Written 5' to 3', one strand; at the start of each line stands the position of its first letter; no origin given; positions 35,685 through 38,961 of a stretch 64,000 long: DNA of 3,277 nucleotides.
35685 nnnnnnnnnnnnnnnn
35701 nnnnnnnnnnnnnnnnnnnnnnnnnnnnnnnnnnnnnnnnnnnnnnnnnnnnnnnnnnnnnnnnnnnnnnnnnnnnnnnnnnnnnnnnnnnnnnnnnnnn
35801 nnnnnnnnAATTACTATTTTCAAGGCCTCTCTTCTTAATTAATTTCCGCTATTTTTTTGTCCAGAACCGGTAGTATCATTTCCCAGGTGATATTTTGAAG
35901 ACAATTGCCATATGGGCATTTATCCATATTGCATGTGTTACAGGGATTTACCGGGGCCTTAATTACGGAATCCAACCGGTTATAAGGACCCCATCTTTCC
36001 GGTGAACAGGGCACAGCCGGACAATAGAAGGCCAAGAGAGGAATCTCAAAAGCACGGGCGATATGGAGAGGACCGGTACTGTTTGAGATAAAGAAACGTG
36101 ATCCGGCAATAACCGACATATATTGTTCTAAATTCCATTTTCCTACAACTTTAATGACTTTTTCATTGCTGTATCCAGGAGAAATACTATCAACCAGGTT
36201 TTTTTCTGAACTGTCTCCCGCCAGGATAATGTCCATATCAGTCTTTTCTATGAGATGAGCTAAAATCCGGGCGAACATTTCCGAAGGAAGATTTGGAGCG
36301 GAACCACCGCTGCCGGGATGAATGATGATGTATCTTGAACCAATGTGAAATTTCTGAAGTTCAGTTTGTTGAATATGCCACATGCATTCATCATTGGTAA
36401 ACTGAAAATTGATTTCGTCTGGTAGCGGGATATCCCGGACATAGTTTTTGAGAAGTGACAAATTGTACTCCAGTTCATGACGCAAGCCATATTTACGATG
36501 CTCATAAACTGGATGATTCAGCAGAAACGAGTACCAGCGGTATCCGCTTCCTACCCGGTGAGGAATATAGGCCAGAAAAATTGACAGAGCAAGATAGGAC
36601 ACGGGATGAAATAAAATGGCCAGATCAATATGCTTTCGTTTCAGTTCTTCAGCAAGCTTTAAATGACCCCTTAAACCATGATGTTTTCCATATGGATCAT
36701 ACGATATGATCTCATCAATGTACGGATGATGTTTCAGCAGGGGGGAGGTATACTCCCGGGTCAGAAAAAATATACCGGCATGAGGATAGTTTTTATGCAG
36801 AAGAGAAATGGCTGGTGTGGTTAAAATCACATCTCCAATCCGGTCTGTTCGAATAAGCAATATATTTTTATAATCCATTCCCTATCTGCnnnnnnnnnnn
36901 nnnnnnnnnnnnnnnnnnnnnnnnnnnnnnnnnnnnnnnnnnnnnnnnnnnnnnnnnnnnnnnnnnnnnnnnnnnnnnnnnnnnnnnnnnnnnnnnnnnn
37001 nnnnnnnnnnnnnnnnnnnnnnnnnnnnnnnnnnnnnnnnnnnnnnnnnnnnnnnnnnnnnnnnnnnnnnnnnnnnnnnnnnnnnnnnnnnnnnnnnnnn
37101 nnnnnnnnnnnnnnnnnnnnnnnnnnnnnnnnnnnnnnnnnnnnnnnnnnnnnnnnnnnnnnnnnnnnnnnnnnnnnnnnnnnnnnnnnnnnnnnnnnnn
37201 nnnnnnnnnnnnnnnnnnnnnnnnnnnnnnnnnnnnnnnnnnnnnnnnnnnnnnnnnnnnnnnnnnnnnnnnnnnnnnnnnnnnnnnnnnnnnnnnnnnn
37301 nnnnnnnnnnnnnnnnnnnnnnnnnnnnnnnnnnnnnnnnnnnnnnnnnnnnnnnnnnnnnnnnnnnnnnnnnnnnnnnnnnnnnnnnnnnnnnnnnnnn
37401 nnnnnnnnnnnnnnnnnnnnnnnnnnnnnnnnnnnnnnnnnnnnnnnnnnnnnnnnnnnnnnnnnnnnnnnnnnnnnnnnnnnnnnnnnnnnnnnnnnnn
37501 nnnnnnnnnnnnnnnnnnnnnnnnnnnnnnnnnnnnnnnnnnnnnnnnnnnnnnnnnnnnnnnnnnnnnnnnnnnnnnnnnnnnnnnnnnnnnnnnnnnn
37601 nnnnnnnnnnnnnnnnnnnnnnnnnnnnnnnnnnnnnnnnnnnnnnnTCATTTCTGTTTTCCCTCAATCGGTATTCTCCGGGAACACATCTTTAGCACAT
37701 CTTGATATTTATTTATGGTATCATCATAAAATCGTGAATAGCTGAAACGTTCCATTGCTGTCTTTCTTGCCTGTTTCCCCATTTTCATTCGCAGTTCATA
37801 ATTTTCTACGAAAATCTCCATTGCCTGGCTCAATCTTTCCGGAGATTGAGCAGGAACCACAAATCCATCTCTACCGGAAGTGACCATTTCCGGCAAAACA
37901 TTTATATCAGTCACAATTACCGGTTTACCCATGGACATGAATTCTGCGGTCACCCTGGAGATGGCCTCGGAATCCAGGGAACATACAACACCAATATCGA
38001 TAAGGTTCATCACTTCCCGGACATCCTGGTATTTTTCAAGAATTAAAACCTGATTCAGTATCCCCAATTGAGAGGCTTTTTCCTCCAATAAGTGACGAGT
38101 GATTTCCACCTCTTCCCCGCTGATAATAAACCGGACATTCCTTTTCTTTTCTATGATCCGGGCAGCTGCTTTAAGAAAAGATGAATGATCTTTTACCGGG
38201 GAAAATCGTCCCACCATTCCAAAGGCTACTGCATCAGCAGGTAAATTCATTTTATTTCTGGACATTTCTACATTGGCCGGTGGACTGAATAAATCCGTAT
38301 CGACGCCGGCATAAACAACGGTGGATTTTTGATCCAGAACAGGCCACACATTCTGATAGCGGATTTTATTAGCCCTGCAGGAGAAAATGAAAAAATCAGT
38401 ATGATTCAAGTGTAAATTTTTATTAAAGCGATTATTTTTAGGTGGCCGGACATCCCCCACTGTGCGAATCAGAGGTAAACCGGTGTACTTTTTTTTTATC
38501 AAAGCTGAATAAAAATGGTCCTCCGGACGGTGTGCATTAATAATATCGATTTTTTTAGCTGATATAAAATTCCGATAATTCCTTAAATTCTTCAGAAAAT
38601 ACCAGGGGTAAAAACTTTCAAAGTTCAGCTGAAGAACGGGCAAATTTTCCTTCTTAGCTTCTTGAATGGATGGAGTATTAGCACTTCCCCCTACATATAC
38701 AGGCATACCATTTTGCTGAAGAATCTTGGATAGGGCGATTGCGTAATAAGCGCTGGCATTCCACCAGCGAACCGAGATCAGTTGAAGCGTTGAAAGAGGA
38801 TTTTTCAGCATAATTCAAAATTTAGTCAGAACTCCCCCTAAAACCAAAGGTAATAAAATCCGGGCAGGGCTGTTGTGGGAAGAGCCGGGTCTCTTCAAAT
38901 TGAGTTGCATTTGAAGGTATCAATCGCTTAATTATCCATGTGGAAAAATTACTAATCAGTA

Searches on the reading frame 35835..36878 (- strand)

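Call 19: search_protein_families(library=pfam, proteins=[window:35835-36878:-], max_evalue=0.0001)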
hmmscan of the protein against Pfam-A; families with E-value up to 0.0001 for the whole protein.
window:35835-36878:- (347 aa): 1 family
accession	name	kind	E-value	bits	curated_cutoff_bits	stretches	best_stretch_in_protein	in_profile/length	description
PF01075.23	Glyco_transf_9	-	4.1e-24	85.7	22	1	73-325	2-245/247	Glycosyltransferase family 9 (heptosyltransferase)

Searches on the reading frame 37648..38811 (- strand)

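Call 20: search_protein_families(library=pfam, proteins=[window:37648-38811:-], max_evalue=0.00001)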
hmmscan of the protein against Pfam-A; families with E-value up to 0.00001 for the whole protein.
window:37648-38811:- (387 aa): 3 families
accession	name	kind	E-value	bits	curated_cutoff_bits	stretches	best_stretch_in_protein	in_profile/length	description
PF00534.26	Glycos_transf_1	-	8.1e-29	100.8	26.4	1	184-350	5-171/172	Glycosyl transferases group 1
PF13692.12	Glyco_trans_1_4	-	2.7e-25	89.7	27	1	197-336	4-141/142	Glycosyl transferases group 1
PF13439.12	Glyco_transf_4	-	6.6e-10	39.7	28.5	1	22-173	6-169/170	Glycosyltransferase Family 4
